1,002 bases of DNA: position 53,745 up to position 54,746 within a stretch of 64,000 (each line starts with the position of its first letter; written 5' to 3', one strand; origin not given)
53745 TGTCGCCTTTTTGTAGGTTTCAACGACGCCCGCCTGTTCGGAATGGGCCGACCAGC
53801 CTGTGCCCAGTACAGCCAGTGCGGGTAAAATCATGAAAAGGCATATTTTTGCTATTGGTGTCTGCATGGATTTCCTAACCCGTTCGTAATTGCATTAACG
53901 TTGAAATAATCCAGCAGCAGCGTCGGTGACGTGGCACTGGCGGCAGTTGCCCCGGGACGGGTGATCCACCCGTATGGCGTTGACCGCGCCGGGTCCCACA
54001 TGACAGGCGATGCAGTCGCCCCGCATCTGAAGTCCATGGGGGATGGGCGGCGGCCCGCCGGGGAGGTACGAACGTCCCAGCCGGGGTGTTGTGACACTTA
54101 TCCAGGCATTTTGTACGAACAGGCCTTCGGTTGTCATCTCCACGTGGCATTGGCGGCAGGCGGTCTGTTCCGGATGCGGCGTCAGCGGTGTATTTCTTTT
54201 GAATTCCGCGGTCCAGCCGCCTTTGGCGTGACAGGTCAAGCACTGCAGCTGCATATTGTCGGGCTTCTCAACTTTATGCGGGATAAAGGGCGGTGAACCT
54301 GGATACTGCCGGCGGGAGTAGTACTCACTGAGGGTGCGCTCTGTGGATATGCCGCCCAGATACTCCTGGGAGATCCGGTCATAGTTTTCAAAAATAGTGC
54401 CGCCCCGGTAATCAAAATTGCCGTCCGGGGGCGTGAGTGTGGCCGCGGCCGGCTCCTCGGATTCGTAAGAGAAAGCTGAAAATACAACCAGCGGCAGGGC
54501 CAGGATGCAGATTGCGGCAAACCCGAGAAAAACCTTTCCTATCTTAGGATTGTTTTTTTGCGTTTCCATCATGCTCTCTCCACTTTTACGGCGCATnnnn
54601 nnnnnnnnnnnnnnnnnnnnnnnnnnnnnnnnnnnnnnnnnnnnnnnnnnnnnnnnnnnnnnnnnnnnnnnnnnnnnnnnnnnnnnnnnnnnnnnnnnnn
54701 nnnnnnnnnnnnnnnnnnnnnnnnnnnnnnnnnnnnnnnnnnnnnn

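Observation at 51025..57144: Non-canonical nap operon: NapA and duplicated NapB wired to an NrfBCD-style quinol dehydrogenase instead of NapC or NapGH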

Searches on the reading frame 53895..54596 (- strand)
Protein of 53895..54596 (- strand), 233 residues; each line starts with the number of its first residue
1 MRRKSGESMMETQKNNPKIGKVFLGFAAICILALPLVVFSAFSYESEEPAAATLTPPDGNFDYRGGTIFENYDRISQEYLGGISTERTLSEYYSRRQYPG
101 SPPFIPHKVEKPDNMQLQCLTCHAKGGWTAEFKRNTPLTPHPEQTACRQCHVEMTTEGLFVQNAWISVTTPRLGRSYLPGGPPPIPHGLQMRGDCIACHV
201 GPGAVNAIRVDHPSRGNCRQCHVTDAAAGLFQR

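Call 3: search_protein_families(library=pfam, proteins=[window:53895-54596:-], max_evalue=0.01)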
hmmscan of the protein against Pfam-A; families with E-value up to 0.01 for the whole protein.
window:53895-54596:- (233 aa): 4 families
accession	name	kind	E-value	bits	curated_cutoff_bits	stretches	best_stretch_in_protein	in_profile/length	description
PF14522.11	Cytochrome_C7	-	5.3e-07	29.8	24.8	1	142-222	9-66/67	Cytochrome c7 and related cytochrome c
PF03892.19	NapB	-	1.4e-06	28.9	25.1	1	93-125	39-73/127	Nitrate reductase cytochrome c-type subunit (NapB)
PF14537.11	Cytochrom_c3_2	-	4.4e-05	24.3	25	1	112-154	22-67/79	Cytochrome c3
PF09699.15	Paired_CXXCH_1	-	0.0027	17.8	20.6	0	190-226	4-40/41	Doubled CXXCH motif (Paired_CXXCH_1)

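Call 4: search_protein_families(library=ncbifam, proteins=[window:53895-54596:-], max_evalue=0.01)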
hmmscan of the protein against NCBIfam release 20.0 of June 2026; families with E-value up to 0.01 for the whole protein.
window:53895-54596:- (233 aa): 6 families
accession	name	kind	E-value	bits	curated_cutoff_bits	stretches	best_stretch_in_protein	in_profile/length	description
NF040965.1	MamP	equivalog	0.00021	21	300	1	138-200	230-288/290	magnetosome magnetite formation protein MamP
TIGR03508.1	decahem_SO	subfamily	0.00025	20.6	192.2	0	115-152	69-249/258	DmsE family decaheme c-type cytochrome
TIGR03153.1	cytochr_NrfH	equivalog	0.0016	18.5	134.2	0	114-153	100-135/138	cytochrome c nitrite reductase small subunit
NF045713.1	CxxCH_16_HmcA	equivalog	0.0048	15.5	400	0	194-227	113-144/541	sulfate respiration complex hexadecaheme cytochrome HmcA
TIGR04315.1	octaheme_Shew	subfamily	0.0056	15.8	375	1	107-162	210-261/440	tetrathionate reductase family octaheme c-type cytochrome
NF043011.1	CytC7_Geobact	equivalog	0.0071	16.8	120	0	190-225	42-77/89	cytochrome c7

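Call 6: search_solved_structures(query=window:53895-54596:-, max_evalue=10, show_alignments=4)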
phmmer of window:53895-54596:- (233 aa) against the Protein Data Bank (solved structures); distinct sequences matched with E-value up to 10: 3.
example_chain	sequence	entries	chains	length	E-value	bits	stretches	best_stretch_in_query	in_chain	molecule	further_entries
3ml1_B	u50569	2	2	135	0.011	18.3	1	95-170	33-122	Diheme cytochrome c napB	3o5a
1ogy_B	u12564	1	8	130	0.051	16.1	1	93-125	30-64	DIHEME CYTOCHROME C NAPB MOLECULE: NITRATE REDUCTASE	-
1oah_A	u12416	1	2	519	0.28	13.7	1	135-159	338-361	CYTOCHROME C NITRITE REDUCTASE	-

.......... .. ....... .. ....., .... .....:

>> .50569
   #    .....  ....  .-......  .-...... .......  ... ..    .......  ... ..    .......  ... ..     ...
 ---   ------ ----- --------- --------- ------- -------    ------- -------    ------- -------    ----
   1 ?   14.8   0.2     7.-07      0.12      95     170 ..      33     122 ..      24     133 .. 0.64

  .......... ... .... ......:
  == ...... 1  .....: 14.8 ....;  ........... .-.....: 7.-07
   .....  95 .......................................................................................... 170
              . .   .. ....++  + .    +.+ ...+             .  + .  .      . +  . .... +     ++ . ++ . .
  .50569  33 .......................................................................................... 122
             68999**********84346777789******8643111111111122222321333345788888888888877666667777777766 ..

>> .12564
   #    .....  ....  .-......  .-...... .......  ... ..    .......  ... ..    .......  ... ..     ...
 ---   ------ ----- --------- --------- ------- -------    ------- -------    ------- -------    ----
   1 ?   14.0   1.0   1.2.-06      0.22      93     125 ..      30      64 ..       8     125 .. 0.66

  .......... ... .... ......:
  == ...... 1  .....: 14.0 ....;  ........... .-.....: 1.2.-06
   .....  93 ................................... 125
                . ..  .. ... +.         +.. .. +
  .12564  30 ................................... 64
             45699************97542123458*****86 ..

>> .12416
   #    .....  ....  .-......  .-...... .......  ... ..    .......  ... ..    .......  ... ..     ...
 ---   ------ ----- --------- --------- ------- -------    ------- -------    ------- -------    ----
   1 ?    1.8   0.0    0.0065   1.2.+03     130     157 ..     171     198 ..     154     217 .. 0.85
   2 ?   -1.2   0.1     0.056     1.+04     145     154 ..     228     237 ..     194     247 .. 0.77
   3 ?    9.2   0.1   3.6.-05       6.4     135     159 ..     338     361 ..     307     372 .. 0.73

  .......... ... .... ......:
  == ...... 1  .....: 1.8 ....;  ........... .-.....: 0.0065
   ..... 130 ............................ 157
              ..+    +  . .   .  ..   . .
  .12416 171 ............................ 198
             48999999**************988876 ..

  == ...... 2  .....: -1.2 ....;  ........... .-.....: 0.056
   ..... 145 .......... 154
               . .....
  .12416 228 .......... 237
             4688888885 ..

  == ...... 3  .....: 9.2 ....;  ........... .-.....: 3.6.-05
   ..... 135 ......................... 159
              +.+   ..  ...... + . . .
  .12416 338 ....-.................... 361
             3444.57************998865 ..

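Call 8: find_homologous_proteins(query=window:53895-54596:-, max_evalue=0.001)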
Query window:53895-54596:- (233 aa): 921 proteins with E <= 0.001 among 1364 candidates; the best 120 are listed.
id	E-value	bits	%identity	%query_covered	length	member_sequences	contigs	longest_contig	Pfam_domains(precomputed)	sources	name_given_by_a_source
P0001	2.5e-135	467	87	97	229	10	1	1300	PF03892.20,PF14522.12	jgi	jgi:cytochrome c-type protein NapB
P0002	2.0e-125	435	80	96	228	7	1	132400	PF03892.20,PF14522.12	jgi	-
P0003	3.6e-109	382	73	95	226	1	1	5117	PF03892.20,PF14522.12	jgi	jgi:cytochrome c-type protein NapB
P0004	2.7e-108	379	73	95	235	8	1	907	PF03892.20,PF14522.12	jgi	jgi:cytochrome c-type protein NapB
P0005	3.1e-107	375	70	97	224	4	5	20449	PF03892.20,PF14522.12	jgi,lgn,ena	-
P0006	5.3e-106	371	70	95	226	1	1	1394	PF03892.20,PF14522.12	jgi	jgi:cytochrome c-type protein NapB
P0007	8.1e-106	371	69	97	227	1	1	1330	PF03892.20,PF14522.12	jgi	jgi:cytochrome c-type protein NapB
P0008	1.1e-104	367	69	95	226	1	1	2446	PF03892.20,PF14522.12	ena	-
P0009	2.8e-104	366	70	93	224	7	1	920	PF03892.20,PF14522.12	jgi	-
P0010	3.1e-104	366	70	95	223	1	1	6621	PF03892.20,PF14522.12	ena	-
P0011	3.1e-104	366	68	95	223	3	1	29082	PF03892.20,PF14522.12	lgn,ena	-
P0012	5.7e-104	365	68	97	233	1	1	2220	PF03892.20,PF14522.12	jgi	-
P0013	6.6e-104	365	69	95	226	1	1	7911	PF03892.20,PF14522.12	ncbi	-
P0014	6.6e-104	365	70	95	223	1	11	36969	PF03892.20,PF14522.12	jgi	jgi:cytochrome c-type protein NapB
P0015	8.4e-104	364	67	100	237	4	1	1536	PF03892.20,PF14522.12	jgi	jgi:cytochrome c-type protein NapB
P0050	1.1e-101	357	68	95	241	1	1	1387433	PF18509.7,PF03892.20,PF14522.12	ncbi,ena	-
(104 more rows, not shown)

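Call 16: find_encoding_contigs(protein=window:53895-54596:-, flank=10000, max_places=4)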
Protein window:53895-54596:- (233 aa): no gene with exactly this product is on record in the collection.
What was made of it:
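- Tried and rejected: A look-up by the exact 233-aa ORF found nothing (call 16), probably because the real start is the internal Met.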

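Call 17: find_encoding_contigs(protein=P0050, flank=10000, max_places=3)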
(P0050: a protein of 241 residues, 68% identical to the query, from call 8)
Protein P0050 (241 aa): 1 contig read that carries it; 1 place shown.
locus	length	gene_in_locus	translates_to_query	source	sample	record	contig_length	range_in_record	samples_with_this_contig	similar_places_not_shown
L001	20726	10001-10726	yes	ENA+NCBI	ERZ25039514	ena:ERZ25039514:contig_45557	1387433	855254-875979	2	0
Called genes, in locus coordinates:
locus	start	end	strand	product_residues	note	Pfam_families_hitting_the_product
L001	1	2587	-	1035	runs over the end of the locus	PF00211:Guanylate_cyc, PF07721:TPR_4 (faint), PF17680:FlgO (faint), PF14559:TPR_19 (weak), PF13414:TPR_11 (weak), PF00515:TPR_1 (weak), PF07719:TPR_2 (weak), PF14559:TPR_19 (weak), +12 more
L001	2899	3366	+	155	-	PF13404:HTH_AsnC-type, PF13412:HTH_24, PF01037:AsnC_trans_reg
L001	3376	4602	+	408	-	PF00155:Aminotran_1_2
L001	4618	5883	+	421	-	PF00278:Orn_DAP_Arg_deC, PF02784:Orn_Arg_deC_N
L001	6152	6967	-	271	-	PF06167:Peptidase_M90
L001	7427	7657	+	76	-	PF03927:NapD (weak)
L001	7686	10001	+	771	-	PF04879:Molybdop_Fe4S4, PF00384:Molybdopterin, PF01568:Molydop_binding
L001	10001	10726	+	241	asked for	PF03892:NapB, PF14522:Cytochrome_C7 (faint), PF18509:MCR (faint)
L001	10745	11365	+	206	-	PF09699:Paired_CXXCH_1 (faint), PF14522:Cytochrome_C7 (faint)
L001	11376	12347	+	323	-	PF13247:Fer4_11, PF12797:Fer4_2 (weak), PF00037:Fer4 (weak), PF12838:Fer4_7, PF13187:Fer4_9 (weak), PF13237:Fer4_10, PF13247:Fer4_11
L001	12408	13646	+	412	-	PF03916:NrfD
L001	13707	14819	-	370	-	PF01982:CTP-dep_RFKase, PF00702:Hydrolase, PF12710:HAD (weak), PF13419:HAD_2, PF13242:Hydrolase_like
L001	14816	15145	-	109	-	-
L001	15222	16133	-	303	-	PF04060:FeS, PF13237:Fer4_10 (weak), PF13187:Fer4_9 (weak), PF14697:Fer4_21, PF00037:Fer4, PF12797:Fer4_2 (weak), PF12837:Fer4_6 (weak), PF12838:Fer4_7 (weak)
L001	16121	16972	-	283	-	PF02508:Rnf-Nqr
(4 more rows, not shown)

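Call 19: find_related_loci(query=A1, collection=genome_contigs, flank=10000)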
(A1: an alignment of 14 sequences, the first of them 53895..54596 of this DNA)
Query A1 (233 aa) in genome_contigs; peptide patterns used: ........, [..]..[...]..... (x = any residue, [..] = any of these).
217 stretches matched a pattern; 170 encode a relative of the query (tblastn E <= 1e-3); the best 80 are kept; 80 distinct loci.
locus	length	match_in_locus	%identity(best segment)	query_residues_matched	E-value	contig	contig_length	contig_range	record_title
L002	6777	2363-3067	69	1-233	1e-110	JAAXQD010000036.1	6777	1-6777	MAG: Desulfobacterales bacterium isolate MAG-BB-01-B scaffold_2109, whole genome shotgun sequence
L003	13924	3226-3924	68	1-233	1e-108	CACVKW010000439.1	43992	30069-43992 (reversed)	Olavius sp. associated proteobacterium Delta 1 isolate mag2:49deedb4-927c-43a8-ad40-04e63e16f3c8 genome assembly, contig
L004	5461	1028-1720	67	1-233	1e-107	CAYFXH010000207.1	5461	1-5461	MAG TPA_asm: uncultured Desulfobacteraceae bacterium isolate ERP108616_co2_158 genome assembly, contig: NODE_32391_lengt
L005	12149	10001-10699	65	1-233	6e-107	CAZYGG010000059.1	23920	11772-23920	MAG TPA_asm: uncultured Desulfobacterales bacterium isolate SRP167671_co2_59 genome assembly, contig: NODE_2842_length_2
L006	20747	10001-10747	64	1-233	2e-106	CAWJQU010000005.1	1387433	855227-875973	MAG: uncultured delta proteobacterium isolate MFD03804.bin.2.191 genome assembly, contig: contig_45557, whole genome sho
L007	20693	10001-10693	67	1-233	7e-106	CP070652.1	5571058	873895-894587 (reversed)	MAG: Deltaproteobacteria bacterium isolate bin85 chromosome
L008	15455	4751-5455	67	4-233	7e-106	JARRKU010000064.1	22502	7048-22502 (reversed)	MAG: Desulfobacteraceae bacterium isolate Spart_054_MAG scaffold_146, whole genome shotgun sequence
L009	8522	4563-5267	66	1-233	5e-106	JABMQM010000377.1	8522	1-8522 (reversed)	MAG: Desulfobacteraceae bacterium isolate bin.469 k141_3614161, whole genome shotgun sequence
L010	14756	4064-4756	65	1-233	7e-106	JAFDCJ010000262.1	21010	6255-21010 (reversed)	MAG: Deltaproteobacteria bacterium isolate MB3D_Bin_18 MB3D_Bin_18_MB3D_0306_000001554062, whole genome shotgun sequence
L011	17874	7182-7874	66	1-233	2e-105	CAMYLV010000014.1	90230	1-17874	MAG: uncultured Desulfobacterales bacterium isolate FCS_Desulfobacterota_01 genome assembly, contig: scaffold_84, whole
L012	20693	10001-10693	67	1-233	2e-105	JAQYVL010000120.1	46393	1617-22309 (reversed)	MAG: Desulfobacterales bacterium isolate SG_15_bin76 SG_15_bin.76.orig_15_c_000000475780, whole genome shotgun sequence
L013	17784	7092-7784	66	1-233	3e-105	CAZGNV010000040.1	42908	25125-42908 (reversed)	MAG TPA_asm: uncultured Desulfosarcinaceae bacterium isolate SRP338002_co1_139 genome assembly, contig: NODE_812_length_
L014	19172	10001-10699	67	1-233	5e-105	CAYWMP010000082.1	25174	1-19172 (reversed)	MAG TPA_asm: uncultured Desulfobacteraceae bacterium isolate SRP167671_co1_137 genome assembly, contig: NODE_2246_length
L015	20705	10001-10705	65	1-233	1e-104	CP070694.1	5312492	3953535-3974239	MAG: Desulfobacterales bacterium isolate bin60 chromosome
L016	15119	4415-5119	66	1-233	1e-104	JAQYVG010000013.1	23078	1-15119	MAG: Desulfobacterales bacterium isolate SG_975_bin35strict NODE_13_length_23078_cov_7.243468, whole genome shotgun sequ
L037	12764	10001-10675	59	7-233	4e-90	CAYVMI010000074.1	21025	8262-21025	MAG TPA_asm: uncultured Desulfobacterales bacterium isolate SRP167671_co2_52 genome assembly, contig: NODE_3389_length_2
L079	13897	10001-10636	49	1-223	2e-65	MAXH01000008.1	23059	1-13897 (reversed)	MAG: Desulfobulbaceae bacterium S3730MH12 k99_1089214, whole genome shotgun sequence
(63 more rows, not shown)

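Call 48: predict_structure(alignment_id=A1)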
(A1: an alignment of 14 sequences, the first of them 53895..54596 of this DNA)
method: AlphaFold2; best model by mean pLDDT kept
length: 233 residues; sequences in the alignment: 14
mean_pLDDT: 36.2   pTM: 0.18
mean pLDDT of the five models: 36.2, 36.1, 35.6, 35.6, 35.1
residues with pLDDT >= 90: 0; 70-90: 20; 50-70: 19; < 50: 194
segments of 3 or more residues with pLDDT < 50: 44-233
pLDDT, mean of each block of 10 residues (from residue 1): 54 54 81 78 47 33 29 40 36 30 23 24 30 32 24 26 23 27 29 31 28 26 30 24
secondary structure, 60 per line:
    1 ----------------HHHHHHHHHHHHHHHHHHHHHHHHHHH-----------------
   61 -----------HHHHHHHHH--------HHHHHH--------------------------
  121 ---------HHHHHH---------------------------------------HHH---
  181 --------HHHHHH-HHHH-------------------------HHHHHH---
elements in order: H17-43 H72-80 H89-94 H130-135 H189-194 H196-199 H225-230
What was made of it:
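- The AlphaFold model of the fused NapB was unusable (pLDDT 36, call 48), so there is no structural test of NapB-like folding or of docking.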

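Call 68: search_protein_families(library=pfam, proteins=[L007:5200-5799:+, L007:5880-7259:+, L003:10083-10985:-, L003:10982-11905:-], max_evalue=0.01)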
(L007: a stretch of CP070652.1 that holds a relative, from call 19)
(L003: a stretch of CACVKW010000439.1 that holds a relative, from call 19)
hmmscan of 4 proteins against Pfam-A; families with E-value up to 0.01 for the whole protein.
L007:5200-5799:+ (199 aa): 5 families
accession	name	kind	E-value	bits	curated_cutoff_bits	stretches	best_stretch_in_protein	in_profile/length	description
PF03264.19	Cytochrom_NNT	-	3.3e-36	125.1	24.1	1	21-182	6-172/174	NapC/NirT cytochrome c family, N-terminal region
PF14522.11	Cytochrome_C7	-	3.5e-07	30.4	24.8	1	119-177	4-51/67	Cytochrome c7 and related cytochrome c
PF09699.15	Paired_CXXCH_1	-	1.3e-06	28.4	20.6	0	167-176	6-15/41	Doubled CXXCH motif (Paired_CXXCH_1)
PF14537.11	Cytochrom_c3_2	-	4e-06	27.6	25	1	120-183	13-71/79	Cytochrome c3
PF22113.1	Mtrc-MtrF_II-IV_dom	-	1.8e-05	24.8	30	1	54-180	9-132/176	Outer membrane cytochrome MtrC/MtrF-like, domains II/IV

L007:5880-7259:+ (459 aa): 5 families
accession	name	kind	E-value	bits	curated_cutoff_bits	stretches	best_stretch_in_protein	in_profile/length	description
PF13447.11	Multi-haem_cyto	-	5e-30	105.1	21.9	1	199-373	96-262/269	Seven times multi-haem cytochrome CxxCH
PF13435.11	Cytochrome_C554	-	3.6e-10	41.1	20.8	1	120-183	2-71/84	Cytochrome c554 and c-prime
PF14522.11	Cytochrome_C7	-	1.1e-09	38.4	24.8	1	160-225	12-66/67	Cytochrome c7 and related cytochrome c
PF14537.11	Cytochrom_c3_2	-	1.5e-09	38.6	25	0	119-225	8-78/79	Cytochrome c3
PF09699.15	Paired_CXXCH_1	-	3.6e-07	30.2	20.6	1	198-225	6-36/41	Doubled CXXCH motif (Paired_CXXCH_1)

L003:10083-10985:- (300 aa): 8 families
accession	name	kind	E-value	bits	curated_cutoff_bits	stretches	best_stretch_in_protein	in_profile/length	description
PF12801.12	Fer4_5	-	5.9e-15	55.4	22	2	97-138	4-45/48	4Fe-4S binding domain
PF13237.11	Fer4_10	-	1.9e-06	28.1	25.5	1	236-284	4-52/53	4Fe-4S dicluster domain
PF00037.32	Fer4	-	7.2e-06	26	21.1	1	268-289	2-23/24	4Fe-4S binding domain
PF13187.11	Fer4_9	-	9.9e-06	25.9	27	1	240-288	1-51/52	4Fe-4S dicluster domain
PF14697.11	Fer4_21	-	9.2e-05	22.9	35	1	213-254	14-54/59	4Fe-4S dicluster domain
PF12838.12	Fer4_7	-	0.0003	21.6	27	1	240-285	1-49/52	4Fe-4S dicluster domain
PF12837.12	Fer4_6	-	0.0031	17.8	25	0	269-288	4-23/24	4Fe-4S binding domain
PF12797.12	Fer4_2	-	0.0033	17.8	24.5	0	268-284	4-20/22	4Fe-4S binding domain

L003:10982-11905:- (307 aa): 14 families
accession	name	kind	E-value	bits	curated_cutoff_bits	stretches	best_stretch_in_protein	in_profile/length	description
PF12838.12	Fer4_7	-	2.6e-14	53.9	27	2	59-114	1-52/52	4Fe-4S dicluster domain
PF13187.11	Fer4_9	-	2.3e-10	40.8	27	2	60-114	2-51/52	4Fe-4S dicluster domain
PF13484.11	Fer4_16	-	9e-09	36.4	30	1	60-77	2-19/66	4Fe-4S double cluster binding domain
PF13237.11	Fer4_10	-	1.2e-08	35.2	25.5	1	59-72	8-21/53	4Fe-4S dicluster domain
PF00037.32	Fer4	-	1.3e-08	34.7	21.1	2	59-76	7-24/24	4Fe-4S binding domain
PF12837.12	Fer4_6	-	6.6e-08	32.6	25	1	58-75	7-24/24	4Fe-4S binding domain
PF13183.11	Fer4_8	-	9.1e-07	29.8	27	0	58-71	3-16/68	4Fe-4S dicluster domain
PF12797.12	Fer4_2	-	1.7e-06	28.1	24.5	1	58-71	8-21/22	4Fe-4S binding domain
PF13534.11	Fer4_17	-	2.6e-06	28.3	22.2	0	228-279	4-58/61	4Fe-4S dicluster domain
PF14697.11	Fer4_21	-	9.3e-06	26.1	35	0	58-113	6-55/59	4Fe-4S dicluster domain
PF12800.12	Fer4_4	-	0.00011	22.7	24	0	59-71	3-15/17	4Fe-4S binding domain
PF25160.1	LdpA_Fe-S-bd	-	0.0007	19.8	27.6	1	54-77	22-45/49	LdpA Fe-S cluster-binding domain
PF10518.14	TAT_signal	-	0.0013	19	22.7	1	10-29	2-21/21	TAT (twin-arginine translocation) pathway signal sequence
PF12798.12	Fer4_3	-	0.0019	19.3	27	0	60-72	1-13/15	4Fe-4S binding domain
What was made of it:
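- On NapC/NirT (PF03264) quinol dehydrogenase: As a positive control, the NrfH-like protein of L007 scores 125 bits (call 68).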
